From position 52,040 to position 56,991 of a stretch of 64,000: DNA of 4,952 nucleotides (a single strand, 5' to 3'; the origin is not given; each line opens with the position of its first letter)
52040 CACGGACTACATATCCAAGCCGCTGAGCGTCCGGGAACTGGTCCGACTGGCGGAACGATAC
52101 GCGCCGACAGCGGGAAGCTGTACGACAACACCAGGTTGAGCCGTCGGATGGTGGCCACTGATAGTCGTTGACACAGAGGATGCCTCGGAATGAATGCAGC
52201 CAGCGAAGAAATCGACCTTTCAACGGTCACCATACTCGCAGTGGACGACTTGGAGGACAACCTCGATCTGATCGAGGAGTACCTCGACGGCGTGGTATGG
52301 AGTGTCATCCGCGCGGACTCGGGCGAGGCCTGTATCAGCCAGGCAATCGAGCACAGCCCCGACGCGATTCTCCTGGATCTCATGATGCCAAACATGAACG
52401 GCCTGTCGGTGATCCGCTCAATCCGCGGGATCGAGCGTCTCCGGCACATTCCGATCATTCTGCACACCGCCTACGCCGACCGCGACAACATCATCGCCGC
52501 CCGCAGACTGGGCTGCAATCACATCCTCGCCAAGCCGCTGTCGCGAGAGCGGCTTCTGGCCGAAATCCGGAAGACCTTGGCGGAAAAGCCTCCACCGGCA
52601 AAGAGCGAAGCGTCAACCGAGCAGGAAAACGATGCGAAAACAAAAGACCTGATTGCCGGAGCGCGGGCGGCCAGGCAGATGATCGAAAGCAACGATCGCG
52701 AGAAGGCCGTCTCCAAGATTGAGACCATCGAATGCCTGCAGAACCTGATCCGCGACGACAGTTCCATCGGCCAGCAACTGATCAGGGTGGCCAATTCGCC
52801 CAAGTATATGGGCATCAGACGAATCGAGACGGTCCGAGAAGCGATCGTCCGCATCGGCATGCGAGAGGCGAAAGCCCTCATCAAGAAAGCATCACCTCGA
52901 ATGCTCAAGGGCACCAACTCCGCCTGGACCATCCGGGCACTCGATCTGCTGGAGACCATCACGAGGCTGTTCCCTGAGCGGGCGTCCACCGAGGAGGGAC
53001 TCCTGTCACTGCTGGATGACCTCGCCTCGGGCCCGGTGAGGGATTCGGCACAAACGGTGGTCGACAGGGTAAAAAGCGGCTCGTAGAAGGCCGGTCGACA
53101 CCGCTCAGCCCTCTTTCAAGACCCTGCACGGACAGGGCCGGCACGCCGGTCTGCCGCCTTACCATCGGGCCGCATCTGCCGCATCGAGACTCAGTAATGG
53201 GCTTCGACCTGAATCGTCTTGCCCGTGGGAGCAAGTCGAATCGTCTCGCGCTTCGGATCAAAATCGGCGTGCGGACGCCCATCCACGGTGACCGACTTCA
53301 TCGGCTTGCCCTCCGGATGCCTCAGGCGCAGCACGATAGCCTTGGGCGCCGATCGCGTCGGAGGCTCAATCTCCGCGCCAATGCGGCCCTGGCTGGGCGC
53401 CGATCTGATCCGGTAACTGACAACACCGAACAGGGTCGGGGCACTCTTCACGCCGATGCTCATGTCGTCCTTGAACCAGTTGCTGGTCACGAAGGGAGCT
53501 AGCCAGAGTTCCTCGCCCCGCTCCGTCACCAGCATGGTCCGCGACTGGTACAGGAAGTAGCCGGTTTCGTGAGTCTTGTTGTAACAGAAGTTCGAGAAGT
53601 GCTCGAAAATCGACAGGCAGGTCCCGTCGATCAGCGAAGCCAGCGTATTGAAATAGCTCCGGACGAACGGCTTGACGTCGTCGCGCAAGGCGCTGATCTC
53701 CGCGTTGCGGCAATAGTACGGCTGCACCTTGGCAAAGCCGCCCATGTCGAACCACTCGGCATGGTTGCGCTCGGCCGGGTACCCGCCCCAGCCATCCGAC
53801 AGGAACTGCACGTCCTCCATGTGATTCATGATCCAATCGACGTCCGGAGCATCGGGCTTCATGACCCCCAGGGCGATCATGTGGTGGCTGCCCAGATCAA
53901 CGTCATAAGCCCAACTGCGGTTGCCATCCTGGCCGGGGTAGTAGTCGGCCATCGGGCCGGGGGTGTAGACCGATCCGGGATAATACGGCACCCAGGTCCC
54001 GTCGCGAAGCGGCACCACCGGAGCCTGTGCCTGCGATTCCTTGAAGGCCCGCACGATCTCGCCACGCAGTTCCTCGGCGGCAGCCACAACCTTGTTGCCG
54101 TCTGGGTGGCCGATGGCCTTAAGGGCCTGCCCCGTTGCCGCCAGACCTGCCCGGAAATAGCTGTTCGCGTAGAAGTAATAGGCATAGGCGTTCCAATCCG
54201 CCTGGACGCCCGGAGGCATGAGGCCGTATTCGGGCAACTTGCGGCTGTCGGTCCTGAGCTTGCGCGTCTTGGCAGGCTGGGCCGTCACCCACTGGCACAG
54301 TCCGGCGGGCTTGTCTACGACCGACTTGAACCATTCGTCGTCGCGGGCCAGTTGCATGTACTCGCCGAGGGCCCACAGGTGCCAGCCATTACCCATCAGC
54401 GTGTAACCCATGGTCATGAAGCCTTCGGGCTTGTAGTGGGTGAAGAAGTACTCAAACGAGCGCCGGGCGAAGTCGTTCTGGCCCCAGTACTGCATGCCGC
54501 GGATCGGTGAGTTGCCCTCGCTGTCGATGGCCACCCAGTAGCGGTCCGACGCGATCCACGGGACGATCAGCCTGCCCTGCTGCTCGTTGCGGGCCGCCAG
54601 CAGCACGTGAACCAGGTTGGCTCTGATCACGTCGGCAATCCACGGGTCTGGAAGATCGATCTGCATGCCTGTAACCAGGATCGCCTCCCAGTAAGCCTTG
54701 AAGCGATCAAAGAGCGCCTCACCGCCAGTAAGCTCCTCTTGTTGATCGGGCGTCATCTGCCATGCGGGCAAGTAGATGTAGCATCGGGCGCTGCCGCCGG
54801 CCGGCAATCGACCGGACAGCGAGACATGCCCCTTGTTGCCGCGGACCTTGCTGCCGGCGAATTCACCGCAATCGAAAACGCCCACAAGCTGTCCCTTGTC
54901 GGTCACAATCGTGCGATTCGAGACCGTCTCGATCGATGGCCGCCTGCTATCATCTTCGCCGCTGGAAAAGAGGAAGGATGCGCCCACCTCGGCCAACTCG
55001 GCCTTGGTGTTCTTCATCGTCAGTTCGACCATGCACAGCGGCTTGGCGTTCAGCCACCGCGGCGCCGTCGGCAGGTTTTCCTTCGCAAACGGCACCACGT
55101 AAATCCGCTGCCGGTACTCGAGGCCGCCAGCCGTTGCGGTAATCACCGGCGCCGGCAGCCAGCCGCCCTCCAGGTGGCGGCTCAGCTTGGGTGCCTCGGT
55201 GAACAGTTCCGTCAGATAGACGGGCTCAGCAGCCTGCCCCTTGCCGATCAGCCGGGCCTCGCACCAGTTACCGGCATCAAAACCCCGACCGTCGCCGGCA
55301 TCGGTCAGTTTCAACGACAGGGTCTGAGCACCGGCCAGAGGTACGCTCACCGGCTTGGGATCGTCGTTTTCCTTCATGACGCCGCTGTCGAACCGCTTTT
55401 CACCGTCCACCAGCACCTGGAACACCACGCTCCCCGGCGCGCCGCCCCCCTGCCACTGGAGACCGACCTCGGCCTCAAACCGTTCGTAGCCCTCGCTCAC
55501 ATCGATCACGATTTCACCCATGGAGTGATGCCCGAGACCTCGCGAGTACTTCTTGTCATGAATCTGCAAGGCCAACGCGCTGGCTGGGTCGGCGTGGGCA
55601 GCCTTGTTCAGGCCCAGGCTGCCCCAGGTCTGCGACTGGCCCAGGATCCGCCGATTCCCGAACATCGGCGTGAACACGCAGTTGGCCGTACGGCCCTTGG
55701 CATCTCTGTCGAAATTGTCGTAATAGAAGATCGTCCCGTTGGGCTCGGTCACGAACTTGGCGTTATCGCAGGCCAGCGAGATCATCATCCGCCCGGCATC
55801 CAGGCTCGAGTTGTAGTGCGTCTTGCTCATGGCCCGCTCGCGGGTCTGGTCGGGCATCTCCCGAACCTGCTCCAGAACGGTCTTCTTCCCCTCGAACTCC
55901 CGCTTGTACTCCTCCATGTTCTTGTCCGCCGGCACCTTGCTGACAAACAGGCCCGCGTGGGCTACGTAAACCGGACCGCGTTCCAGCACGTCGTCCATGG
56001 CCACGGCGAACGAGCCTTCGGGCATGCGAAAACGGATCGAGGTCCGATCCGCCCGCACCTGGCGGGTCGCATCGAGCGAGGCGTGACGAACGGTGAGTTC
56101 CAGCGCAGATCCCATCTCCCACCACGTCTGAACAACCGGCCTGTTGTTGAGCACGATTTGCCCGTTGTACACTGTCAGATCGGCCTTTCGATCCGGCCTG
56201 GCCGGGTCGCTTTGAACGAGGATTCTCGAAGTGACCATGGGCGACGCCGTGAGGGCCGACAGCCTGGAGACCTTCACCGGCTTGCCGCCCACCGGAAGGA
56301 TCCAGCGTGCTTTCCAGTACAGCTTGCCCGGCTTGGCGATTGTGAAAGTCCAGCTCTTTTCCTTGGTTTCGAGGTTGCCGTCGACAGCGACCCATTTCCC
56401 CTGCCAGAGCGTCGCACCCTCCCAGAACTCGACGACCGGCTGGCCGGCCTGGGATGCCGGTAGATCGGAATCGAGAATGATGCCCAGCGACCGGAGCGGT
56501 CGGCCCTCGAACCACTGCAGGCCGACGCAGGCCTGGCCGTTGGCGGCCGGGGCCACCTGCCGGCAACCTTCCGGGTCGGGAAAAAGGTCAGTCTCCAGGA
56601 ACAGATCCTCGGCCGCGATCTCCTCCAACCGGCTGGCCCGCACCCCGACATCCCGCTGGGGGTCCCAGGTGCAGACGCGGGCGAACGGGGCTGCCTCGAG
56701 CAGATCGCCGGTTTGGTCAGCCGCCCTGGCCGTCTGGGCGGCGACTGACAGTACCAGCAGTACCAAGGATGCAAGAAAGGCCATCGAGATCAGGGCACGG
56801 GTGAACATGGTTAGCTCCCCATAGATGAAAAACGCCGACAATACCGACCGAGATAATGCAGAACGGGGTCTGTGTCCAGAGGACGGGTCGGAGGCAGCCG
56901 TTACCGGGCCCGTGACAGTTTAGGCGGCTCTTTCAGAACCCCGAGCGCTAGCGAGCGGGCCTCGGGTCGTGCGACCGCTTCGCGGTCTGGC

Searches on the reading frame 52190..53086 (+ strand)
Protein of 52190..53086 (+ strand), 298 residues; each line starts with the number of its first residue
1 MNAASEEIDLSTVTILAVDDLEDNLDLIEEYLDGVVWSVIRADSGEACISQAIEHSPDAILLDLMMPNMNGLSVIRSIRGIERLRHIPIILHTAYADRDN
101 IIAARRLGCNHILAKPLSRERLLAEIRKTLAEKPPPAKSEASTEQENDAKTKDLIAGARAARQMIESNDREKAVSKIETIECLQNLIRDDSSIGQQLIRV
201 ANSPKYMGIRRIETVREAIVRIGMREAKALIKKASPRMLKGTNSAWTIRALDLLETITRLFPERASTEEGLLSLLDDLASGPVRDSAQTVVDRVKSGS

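Call 19: search_protein_families(library=pfam, proteins=[window:52190-53086:+], max_evalue=0.001)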
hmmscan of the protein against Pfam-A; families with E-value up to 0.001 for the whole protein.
window:52190-53086:+ (298 aa): 2 families
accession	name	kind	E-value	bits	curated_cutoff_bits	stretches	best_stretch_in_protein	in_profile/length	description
PF00072.30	Response_reg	-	4.7e-22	78.7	30.2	1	15-126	1-110/111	Response regulator receiver domain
PF08668.18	HDOD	-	1.5e-09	38.1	22.9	1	180-235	22-77/196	HDOD domain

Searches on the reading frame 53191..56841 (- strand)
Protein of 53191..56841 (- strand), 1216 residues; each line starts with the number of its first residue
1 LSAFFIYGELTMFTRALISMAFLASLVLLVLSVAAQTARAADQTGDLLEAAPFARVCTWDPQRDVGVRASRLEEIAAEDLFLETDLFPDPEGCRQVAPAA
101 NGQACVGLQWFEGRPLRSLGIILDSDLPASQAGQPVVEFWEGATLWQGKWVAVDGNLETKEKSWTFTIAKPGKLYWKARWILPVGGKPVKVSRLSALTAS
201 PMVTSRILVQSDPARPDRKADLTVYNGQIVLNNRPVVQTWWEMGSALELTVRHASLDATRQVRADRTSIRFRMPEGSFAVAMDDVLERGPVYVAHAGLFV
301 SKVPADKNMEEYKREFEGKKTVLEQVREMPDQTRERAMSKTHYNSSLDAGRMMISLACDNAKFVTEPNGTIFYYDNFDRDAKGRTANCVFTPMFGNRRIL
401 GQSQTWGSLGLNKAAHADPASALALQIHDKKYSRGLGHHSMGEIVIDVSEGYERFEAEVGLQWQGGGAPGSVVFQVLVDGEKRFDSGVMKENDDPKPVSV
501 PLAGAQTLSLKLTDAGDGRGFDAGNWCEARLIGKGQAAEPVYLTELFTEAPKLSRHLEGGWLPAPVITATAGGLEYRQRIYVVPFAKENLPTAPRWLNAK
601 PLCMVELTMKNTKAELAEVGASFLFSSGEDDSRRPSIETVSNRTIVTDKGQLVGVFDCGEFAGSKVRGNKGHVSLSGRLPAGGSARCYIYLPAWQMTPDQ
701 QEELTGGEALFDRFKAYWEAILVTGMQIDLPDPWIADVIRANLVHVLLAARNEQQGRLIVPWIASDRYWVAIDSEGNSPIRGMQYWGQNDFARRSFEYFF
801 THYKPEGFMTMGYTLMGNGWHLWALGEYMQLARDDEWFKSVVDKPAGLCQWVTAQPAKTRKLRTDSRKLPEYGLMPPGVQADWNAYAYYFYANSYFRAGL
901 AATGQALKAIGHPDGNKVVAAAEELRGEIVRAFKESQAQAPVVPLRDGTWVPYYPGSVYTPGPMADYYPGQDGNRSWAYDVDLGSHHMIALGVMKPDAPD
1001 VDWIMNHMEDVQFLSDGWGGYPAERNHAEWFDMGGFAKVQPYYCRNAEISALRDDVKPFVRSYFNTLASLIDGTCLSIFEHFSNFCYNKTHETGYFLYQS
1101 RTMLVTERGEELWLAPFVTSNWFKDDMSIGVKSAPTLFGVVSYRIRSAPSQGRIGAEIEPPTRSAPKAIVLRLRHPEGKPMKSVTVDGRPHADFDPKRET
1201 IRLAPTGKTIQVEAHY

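Call 19: search_protein_families(library=pfam, proteins=[window:53191-56841:-], max_evalue=0.001)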
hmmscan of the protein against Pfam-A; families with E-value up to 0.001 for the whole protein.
window:53191-56841:- (1216 aa): 1 family
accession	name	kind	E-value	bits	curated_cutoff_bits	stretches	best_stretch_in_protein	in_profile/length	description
PF08305.17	NPCBM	-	1.8e-30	106.2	23.9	1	402-531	13-136/137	NPCBM/NEW2 domain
